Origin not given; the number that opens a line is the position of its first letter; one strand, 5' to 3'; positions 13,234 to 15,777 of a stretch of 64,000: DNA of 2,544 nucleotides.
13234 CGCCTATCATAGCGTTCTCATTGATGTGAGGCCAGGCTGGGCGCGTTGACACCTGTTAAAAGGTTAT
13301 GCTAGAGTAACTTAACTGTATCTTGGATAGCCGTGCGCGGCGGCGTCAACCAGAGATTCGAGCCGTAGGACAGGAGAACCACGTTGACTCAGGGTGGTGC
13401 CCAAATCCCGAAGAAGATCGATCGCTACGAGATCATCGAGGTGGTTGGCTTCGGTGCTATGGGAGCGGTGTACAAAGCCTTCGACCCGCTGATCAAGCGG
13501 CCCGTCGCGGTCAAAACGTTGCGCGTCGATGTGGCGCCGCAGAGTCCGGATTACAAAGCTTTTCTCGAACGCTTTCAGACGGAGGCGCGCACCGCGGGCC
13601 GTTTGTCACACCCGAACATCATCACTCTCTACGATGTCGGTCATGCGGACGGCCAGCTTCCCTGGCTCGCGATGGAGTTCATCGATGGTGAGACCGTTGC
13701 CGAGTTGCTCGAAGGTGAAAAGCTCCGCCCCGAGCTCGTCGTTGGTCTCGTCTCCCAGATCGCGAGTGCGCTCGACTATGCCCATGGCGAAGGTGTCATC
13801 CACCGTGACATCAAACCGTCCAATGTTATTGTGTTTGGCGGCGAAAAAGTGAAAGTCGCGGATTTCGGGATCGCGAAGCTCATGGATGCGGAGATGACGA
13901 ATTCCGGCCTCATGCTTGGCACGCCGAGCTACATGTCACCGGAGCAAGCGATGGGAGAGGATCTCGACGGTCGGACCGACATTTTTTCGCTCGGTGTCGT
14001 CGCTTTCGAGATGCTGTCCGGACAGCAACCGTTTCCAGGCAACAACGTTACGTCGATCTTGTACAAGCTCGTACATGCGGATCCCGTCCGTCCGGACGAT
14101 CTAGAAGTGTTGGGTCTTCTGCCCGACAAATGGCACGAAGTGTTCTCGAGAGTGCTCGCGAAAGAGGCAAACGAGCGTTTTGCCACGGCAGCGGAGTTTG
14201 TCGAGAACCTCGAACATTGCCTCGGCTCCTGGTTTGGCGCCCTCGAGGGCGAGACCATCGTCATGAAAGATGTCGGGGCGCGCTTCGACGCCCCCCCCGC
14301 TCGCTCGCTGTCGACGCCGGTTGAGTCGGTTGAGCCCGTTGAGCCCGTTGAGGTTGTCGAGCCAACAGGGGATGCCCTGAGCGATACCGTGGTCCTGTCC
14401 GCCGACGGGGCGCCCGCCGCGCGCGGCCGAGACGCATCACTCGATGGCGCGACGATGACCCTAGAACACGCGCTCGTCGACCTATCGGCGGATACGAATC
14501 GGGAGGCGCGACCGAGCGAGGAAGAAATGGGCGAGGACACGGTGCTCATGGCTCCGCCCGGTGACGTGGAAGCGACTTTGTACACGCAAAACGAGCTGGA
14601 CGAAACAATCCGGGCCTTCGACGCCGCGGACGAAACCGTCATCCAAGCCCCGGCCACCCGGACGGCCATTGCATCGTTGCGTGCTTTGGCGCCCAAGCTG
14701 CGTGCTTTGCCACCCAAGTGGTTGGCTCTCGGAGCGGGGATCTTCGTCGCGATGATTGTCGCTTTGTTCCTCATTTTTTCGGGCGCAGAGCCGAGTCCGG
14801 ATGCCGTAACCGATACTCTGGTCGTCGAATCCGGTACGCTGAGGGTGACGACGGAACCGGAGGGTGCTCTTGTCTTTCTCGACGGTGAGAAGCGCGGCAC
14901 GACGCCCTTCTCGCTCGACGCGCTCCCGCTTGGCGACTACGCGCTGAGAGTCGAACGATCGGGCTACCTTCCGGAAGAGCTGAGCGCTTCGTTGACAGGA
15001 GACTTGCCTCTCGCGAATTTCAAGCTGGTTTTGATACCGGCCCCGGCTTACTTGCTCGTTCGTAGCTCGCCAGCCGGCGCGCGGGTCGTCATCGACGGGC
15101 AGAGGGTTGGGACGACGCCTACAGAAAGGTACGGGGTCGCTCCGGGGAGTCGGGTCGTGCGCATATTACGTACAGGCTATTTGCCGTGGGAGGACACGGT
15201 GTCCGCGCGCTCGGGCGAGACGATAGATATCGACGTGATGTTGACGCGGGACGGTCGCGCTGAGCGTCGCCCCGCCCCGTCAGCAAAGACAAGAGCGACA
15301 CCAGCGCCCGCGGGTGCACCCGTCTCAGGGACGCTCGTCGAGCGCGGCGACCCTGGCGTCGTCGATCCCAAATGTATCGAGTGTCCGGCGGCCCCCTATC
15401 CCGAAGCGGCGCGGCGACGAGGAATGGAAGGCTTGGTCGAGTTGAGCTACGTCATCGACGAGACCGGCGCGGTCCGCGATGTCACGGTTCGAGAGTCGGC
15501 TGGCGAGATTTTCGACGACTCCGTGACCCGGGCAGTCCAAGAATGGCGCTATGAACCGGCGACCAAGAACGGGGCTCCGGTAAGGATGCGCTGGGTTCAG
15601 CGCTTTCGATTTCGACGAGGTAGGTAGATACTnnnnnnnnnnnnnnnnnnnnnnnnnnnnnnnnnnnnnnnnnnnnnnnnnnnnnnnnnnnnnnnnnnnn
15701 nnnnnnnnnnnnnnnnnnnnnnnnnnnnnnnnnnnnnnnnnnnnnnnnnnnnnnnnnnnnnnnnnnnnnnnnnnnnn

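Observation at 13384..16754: Kinase (PEGA x2 + TonB_C) translationally coupled to an FHA / zinc-ribbon / RDD membrane protein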

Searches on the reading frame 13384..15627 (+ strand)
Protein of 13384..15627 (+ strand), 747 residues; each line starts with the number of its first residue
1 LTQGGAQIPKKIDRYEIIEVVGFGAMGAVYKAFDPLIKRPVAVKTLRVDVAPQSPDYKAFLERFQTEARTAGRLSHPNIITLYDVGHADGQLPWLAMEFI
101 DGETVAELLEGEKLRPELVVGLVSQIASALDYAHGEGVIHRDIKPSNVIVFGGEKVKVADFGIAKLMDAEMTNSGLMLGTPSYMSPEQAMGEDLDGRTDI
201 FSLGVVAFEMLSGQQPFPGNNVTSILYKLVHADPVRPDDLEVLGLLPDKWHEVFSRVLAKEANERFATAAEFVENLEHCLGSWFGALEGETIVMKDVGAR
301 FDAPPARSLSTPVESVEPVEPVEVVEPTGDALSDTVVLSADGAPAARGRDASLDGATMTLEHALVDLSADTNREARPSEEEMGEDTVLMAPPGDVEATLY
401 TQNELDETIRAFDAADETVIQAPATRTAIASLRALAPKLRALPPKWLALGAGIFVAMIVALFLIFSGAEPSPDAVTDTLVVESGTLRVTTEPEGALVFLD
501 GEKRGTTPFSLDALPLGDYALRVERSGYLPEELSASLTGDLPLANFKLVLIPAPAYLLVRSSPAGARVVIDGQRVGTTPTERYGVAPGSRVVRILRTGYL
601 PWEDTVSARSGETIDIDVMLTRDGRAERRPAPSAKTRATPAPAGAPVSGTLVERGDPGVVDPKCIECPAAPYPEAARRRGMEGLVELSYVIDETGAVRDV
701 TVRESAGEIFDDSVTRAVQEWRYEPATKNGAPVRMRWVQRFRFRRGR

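Call 3: search_protein_families(library=pfam, proteins=[window:13384-15627:+], max_evalue=0.1)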
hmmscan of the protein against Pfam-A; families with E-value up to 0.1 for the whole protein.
window:13384-15627:+ (747 aa): 9 families
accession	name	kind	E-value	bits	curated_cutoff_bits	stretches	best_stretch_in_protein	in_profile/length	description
PF00069.31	Pkinase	-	2e-45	155.7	31.7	1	15-267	1-253/263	Protein kinase domain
PF07714.23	PK_Tyr_Ser-Thr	-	3.4e-31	108.9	23.1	1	17-265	3-248/258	Protein tyrosine and serine/threonine kinase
PF08308.17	PEGA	-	4.4e-29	100.6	20.8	2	557-622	4-69/71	PEGA domain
PF03544.19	TonB_C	-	8.9e-21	74.6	24.6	1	670-744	3-78/79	Gram-negative bacterial TonB protein C-terminal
PF13620.12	CarboxypepD_reg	-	6.5e-05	23.6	32.3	0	509-537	40-69/82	Carboxypeptidase regulatory-like domain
PF03109.22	ABC1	-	0.0002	21.1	22.9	1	95-171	145-221/244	ABC1 atypical kinase-like domain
PF01636.29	APH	-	0.00074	19.8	23.2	0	136-169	168-202/239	Phosphotransferase enzyme family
PF17667.7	Pkinase_fungal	-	0.0031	16.7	24.1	1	109-198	279-374/387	Fungal protein kinase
PF13715.12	CarbopepD_reg_2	-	0.037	14.5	32.2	0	493-541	15-68/88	CarboxypepD_reg-like domain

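Call 4: search_protein_families(library=ncbifam, proteins=[window:13384-15627:+], max_evalue=0.1)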
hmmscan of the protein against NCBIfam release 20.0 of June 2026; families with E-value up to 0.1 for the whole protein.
window:13384-15627:+ (747 aa): 29 families (the best 25 are shown)
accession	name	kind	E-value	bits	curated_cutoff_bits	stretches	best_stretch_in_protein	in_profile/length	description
NF033483.0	PknB_PASTA_kin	equivalog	1.4e-85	288.5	450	1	13-280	7-269/563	Stk1 family PASTA domain-containing Ser/Thr kinase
NF052427.1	StpK7MSMEG_1200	equivalog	8e-54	183.1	900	1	12-277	6-266/601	serine/threonine protein kinase StpK7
NF047741.1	antiphage_MADS6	equivalog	2e-44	152.1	460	2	122-280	304-461/612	methylation-associated defense system protein kinase MAD6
TIGR03903.1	TOMM_kin_cyc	equivalog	6e-39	133.7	705.75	1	40-311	5-276/1267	TOMM system kinase/cyclase fusion protein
NF009651.0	PRK13184.1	equivalog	2.6e-38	131.6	839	1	12-280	1-291/932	serine/threonine-protein kinase PknD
NF053615.1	SerThrKinAfsKStmc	equivalog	1.4e-31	110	1300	1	7-269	7-258/809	protein serine/threonine kinase AfsK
NF038150.1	lanthi_synth_IV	equivalog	2.6e-23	82.3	650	1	13-218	189-397/851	class IV lanthionine synthetase LanL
NF033442.0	BREX_PglW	equivalog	5.6e-19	67.4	990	1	62-273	553-763/1391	BREX system serine/threonine kinase PglW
NF038079.1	TonB_sider_MxcH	equivalog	4e-16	58.2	925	1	662-745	2-85/792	TonB-dependent siderophore myxochelin receptor MxcH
TIGR01352.1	tonB_Cterm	subfamily_domain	6.5e-15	55.2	27.1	1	672-744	3-74/76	TonB family protein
NF038151.1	lanthi_synth_III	equivalog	8.9e-15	54.1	575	1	10-212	218-424/833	class III lanthionine synthetase LanKC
NF047815.1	LIC10124_lipo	equivalog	1.9e-09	36.7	650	2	557-614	200-257/516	LIC10124 family lipoprotein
NF058632.1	SerThrKinPrkT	equivalog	3.1e-09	36.3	280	1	13-162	21-163/322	serine/threonine protein kinase PrkT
NF011463.0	PRK14879.1-4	equivalog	1.2e-08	34.7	188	1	19-168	21-164/237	Kae1-associated kinase Bud32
TIGR03724.2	arch_bud32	equivalog_domain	1.3e-08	34.6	125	1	62-168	38-135/193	KEOPS complex kinase/ATPase Bud32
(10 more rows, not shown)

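Call 8: find_homologous_proteins(query=window:13384-15627:+, max_evalue=1e-20)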
Query window:13384-15627:+ (747 aa): 7655 proteins with E <= 1e-20 among 8000 candidates; the best 120 are listed.
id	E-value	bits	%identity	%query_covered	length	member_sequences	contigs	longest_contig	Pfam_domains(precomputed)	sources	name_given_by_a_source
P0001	0.0e+0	1645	99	100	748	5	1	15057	PF07714.24,PF00069.32,PF03544.20,PF08308.18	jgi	-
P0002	0.0e+0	1329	81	100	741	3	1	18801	PF07714.24,PF00069.32,PF03544.20,PF08308.18,PF13620.13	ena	-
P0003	0.0e+0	1290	80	100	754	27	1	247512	PF07714.24,PF00069.32,PF03544.20,PF08308.18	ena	-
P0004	0.0e+0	1017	81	78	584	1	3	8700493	PF07714.24,PF00069.32,PF08308.18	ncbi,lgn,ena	-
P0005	8.1e-275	932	61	100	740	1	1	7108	PF07714.24,PF00069.32,PF03544.20,PF08308.18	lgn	-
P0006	1.1e-272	925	60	100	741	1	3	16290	PF07714.24,PF00069.32,PF03544.20,PF08308.18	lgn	-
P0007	2.2e-269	914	60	100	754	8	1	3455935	PF07714.24,PF00069.32,PF03544.20,PF08308.18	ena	-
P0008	5.8e-269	913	59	100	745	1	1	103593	PF07714.24,PF00069.32,PF03544.20,PF08308.18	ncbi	-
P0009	4.3e-263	893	59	100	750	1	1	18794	PF07714.24,PF00069.32,PF03544.20,PF08308.18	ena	-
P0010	7.2e-262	889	58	100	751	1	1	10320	PF07714.24,PF00069.32,PF03544.20,PF08308.18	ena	-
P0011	1.0e-261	889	58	100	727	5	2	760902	PF07714.24,PF00069.32,PF03544.20,PF08308.18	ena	-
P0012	1.5e-260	885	58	100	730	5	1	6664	PF07714.24,PF00069.32,PF03544.20,PF08308.18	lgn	-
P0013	2.9e-260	884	57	100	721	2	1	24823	PF07714.24,PF00069.32,PF03544.20,PF03109.23,PF08308.18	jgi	-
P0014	3.1e-260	884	56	100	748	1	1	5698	PF07714.24,PF00069.32,PF03544.20,PF03109.23,PF08308.18,PF13620.13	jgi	-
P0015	2.4e-259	881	58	100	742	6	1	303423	PF07714.24,PF00069.32,PF03544.20,PF08308.18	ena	-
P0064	1.2e-202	693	72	39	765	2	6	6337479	PF07714.24,PF00069.32,PF03544.20,PF03109.23,PF08308.18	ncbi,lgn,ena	-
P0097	9.1e-166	571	43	99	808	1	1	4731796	PF07714.24,PF00069.32,PF03544.20,PF03109.23,PF08308.18,PF13620.13,PF01636.30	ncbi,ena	-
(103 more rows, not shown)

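Call 9: find_encoding_contigs(protein=P0007, flank=6000, max_places=2)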
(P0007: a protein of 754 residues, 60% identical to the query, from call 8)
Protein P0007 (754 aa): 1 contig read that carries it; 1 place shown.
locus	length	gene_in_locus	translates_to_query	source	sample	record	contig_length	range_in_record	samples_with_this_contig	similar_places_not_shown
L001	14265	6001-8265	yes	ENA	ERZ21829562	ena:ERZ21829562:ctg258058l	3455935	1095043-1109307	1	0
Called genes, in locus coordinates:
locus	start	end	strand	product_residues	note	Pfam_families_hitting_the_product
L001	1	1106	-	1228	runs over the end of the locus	PF02574:S-methyl_trans, PF00809:Pterin_bind, PF02607:B12-binding_2, PF02310:B12-binding, PF02965:Met_synt_B12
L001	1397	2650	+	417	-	PF00375:SDF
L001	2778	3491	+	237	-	PF04542:Sigma70_r2, PF04539:Sigma70_r3 (weak), PF08281:Sigma70_r4_2, PF04545:Sigma70_r4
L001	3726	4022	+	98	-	PF07876:Dabb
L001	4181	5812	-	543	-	PF10079:Rossmann-like_BshC, PF24850:CC_BshC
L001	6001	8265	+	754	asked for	PF00069:Pkinase, PF07714:PK_Tyr_Ser-Thr, PF08308:PEGA, PF03544:TonB_C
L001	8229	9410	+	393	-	PF16697:Yop-YscD_cpl, PF00498:FHA, PF12773:DZR, PF13240:Zn_Ribbon_1 (faint), PF13248:Zn_ribbon_3 (faint), PF06271:RDD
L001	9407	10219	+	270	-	PF10502:Peptidase_S26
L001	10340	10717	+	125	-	PF03682:UPF0158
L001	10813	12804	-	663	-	PF03485:Arg_tRNA_synt_N, PF00750:tRNA-synt_1d, PF05746:DALR_1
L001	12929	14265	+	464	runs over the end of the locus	-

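Call 10: find_encoding_contigs(protein=P0064, flank=6000, max_places=2)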
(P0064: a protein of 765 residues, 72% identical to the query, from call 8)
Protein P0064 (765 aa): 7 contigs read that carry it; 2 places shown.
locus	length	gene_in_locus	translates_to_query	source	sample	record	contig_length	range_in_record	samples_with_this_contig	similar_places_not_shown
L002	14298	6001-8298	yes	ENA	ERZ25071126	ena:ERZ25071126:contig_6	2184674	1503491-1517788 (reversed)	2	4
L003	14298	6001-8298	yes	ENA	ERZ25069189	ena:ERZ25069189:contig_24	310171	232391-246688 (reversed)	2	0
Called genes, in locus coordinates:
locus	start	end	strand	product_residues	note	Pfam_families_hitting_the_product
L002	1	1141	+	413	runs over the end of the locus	PF00375:SDF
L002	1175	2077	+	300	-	PF04389:Peptidase_M28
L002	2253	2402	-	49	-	-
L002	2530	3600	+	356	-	-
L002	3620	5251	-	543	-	PF10079:Rossmann-like_BshC, PF24850:CC_BshC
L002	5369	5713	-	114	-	PF01022:HTH_5, PF12840:HTH_20 (weak)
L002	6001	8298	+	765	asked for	PF00069:Pkinase, PF07714:PK_Tyr_Ser-Thr, PF03109:ABC1 (faint), PF08308:PEGA, PF03544:TonB_C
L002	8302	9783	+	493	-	PF16697:Yop-YscD_cpl, PF00498:FHA, PF12773:DZR, PF06271:RDD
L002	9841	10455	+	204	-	PF10502:Peptidase_S26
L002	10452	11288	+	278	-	PF01734:Patatin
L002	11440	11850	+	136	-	PF03682:UPF0158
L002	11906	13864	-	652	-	PF03485:Arg_tRNA_synt_N, PF00750:tRNA-synt_1d, PF05746:DALR_1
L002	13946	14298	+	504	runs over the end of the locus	-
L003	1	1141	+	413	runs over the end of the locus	PF00375:SDF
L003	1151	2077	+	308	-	PF04389:Peptidase_M28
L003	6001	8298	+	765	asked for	PF00069:Pkinase, PF07714:PK_Tyr_Ser-Thr, PF03109:ABC1 (faint), PF08308:PEGA, PF03544:TonB_C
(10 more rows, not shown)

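Call 11: find_encoding_contigs(protein=P0097, flank=6000, max_places=2)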
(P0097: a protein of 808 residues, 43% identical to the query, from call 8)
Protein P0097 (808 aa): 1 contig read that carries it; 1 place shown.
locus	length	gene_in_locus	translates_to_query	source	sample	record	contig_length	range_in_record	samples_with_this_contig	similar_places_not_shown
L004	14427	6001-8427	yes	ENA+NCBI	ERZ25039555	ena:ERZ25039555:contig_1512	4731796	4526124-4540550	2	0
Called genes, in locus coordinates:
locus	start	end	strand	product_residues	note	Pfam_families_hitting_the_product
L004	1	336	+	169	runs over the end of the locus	-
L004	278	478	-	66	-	-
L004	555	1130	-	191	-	-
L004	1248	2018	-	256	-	PF00072:Response_reg, PF00486:Trans_reg_C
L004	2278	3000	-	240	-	PF02585:PIG-L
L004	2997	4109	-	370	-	PF13439:Glyco_transf_4, PF13579:Glyco_trans_4_4, PF13477:Glyco_trans_4_2, PF20706:GT4-conflict, PF00534:Glycos_transf_1, PF13692:Glyco_trans_1_4, PF13524:Glyco_trans_1_2 (faint)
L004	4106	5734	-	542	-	PF10079:Rossmann-like_BshC, PF24850:CC_BshC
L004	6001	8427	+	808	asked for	PF00069:Pkinase, PF07714:PK_Tyr_Ser-Thr, PF01636:APH (faint), PF03109:ABC1 (weak), PF08308:PEGA, PF13620:CarboxypepD_reg (faint), PF08308:PEGA, PF03544:TonB_C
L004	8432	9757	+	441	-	PF16697:Yop-YscD_cpl, PF00498:FHA, PF13248:Zn_ribbon_3 (faint), PF12773:DZR, PF13240:Zn_Ribbon_1 (faint), PF06271:RDD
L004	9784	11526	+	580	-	PF10502:Peptidase_S26, PF00988:CPSase_sm_chain, PF00117:GATase, PF07722:Peptidase_C26 (faint)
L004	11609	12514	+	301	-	-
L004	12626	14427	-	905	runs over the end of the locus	PF03699:UPF0182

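Call 21: find_related_loci(query=A1, collection=genome_contigs, flank=7000)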
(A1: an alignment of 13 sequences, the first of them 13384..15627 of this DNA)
Query A1 (747 aa) in genome_contigs; peptide patterns used: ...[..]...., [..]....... (x = any residue, [..] = any of these).
361 stretches matched a pattern; 279 encode a relative of the query (tblastn E <= 1e-3); the best 80 are kept; 80 distinct loci.
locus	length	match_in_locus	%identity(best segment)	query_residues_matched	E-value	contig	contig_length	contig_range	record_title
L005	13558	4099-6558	77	1-739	0e+0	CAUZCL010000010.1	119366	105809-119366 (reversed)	MAG: Acidobacteria bacterium bin61 isolate CB27_AW.28 genome assembly, contig: Ga0310120_10000021, whole genome shotgun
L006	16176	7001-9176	77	1-739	0e+0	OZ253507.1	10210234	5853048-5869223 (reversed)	MAG: Candidatus Marinacidobacterales bacterium isolate be89a19c-e000-4bee-9fbc-49585ca06e7f genome assembly, chromosome:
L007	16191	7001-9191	81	1-739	0e+0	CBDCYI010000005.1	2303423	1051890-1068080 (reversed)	MAG: Candidatus Marinacidobacterales bacterium isolate b59a947e-d931-455a-aa23-38fe8c6b6c4e genome assembly, contig: con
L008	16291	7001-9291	76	1-739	0e+0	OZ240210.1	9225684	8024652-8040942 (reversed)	MAG: Candidatus Marinacidobacterales bacterium isolate 0d31ad60-220b-4e30-b965-f5e03541a285 genome assembly, chromosome:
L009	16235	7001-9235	59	1-747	0e+0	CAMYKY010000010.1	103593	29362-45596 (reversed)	MAG: uncultured Acidobacteria bacterium isolate FCS_M_Acidobacteriota_01 genome assembly, contig: scaffold_578, whole ge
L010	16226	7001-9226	58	1-747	0e+0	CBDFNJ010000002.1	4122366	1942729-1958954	MAG: Candidatus Marinacidobacterales bacterium isolate b83d0dcc-da93-416a-ac20-8b57dddb6799 genome assembly, contig: con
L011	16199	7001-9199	58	1-738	0e+0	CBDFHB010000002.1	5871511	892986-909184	MAG: Candidatus Marinacidobacterales bacterium isolate 4f9178b5-c147-4fb2-a822-cd01c555588a genome assembly, contig: con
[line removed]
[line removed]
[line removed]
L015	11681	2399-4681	47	7-747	0e+0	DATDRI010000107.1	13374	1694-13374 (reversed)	MAG TPA_asm: Vicinamibacteria bacterium isolate SMAG_U7973 k141_1145221, whole genome shotgun sequence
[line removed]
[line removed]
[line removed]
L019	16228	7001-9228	65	1-747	0e+0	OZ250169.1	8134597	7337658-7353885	MAG: Candidatus Marinacidobacterales bacterium isolate 549cdbe4-9bbc-4d2b-bb60-052536d6f51f genome assembly, chromosome:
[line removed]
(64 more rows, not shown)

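Call 57: list_cluster_members(proteins=[P0001, P0121, P0004, P0122])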
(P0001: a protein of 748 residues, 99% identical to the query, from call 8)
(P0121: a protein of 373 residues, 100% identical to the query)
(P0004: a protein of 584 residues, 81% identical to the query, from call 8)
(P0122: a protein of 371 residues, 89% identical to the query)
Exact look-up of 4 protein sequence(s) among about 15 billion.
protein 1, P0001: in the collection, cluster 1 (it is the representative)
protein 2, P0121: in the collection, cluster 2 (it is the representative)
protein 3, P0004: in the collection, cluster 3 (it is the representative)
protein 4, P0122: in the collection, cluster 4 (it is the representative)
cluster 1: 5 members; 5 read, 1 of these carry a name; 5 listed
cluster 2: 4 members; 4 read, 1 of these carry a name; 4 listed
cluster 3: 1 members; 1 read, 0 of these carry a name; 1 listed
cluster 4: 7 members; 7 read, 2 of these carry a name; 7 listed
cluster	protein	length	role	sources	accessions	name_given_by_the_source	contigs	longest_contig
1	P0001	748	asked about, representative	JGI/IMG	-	-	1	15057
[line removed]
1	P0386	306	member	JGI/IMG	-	-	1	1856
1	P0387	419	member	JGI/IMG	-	-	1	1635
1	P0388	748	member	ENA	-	-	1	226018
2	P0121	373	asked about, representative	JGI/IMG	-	-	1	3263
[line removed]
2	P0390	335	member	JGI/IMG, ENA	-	-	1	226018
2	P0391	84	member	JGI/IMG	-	-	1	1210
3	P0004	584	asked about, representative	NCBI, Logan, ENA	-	-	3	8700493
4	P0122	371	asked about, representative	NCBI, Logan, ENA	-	-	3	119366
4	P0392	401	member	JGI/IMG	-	uncharacterized RDD family membrane protein YckC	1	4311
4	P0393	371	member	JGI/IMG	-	uncharacterized RDD family membrane protein YckC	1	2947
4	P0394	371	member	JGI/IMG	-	-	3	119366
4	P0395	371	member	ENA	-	-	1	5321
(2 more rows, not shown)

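Call 64: search_protein_families(library=padloc, proteins=[window:13384-15627:+], max_evalue=0.001)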
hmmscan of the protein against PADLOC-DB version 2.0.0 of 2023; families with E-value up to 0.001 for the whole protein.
window:13384-15627:+ (747 aa): 35 families (the best 25 are shown)
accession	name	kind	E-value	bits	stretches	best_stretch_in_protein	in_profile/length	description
PDLC04061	PD-T4-6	-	9.3e-91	303.8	1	13-286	16-290/510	-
PDLC04042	PD-T4-6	-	2.4e-83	278.2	1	12-279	8-272/292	-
PDLC04060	PD-T4-6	-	2.7e-81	271.9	1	13-279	8-269/486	-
PDLC04053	PD-T4-6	-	3.1e-78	261.4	1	10-280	6-272/311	-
PDLC04054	PD-T4-6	-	1.3e-71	239.9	1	12-288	9-282/347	-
PDLC04043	PD-T4-6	-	2.3e-71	239.2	1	6-300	8-300/452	-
PDLC04057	PD-T4-6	-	6.3e-70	234.4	1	13-281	8-272/443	-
PDLC04040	PD-T4-6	-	2.1e-69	232.7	1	20-280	1-266/547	-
PDLC04052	PD-T4-6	-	2.5e-69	232.8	1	13-277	9-274/496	-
PDLC04039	PD-T4-6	-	2.8e-67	225.7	1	7-280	8-276/458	-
PDLC04138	mad6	-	1.1e-65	220.8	1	7-280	45-314/659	mads_6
PDLC04047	PD-T4-6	-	3.8e-65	218.1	1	12-281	9-274/327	-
PDLC04041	PD-T4-6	-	1.7e-62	210.1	1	14-332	29-333/443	-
PDLC04048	PD-T4-6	-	4.7e-59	198.5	1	13-280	10-273/354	-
PDLC04064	PD-T4-6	-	4.7e-58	194.9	1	10-280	17-281/369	-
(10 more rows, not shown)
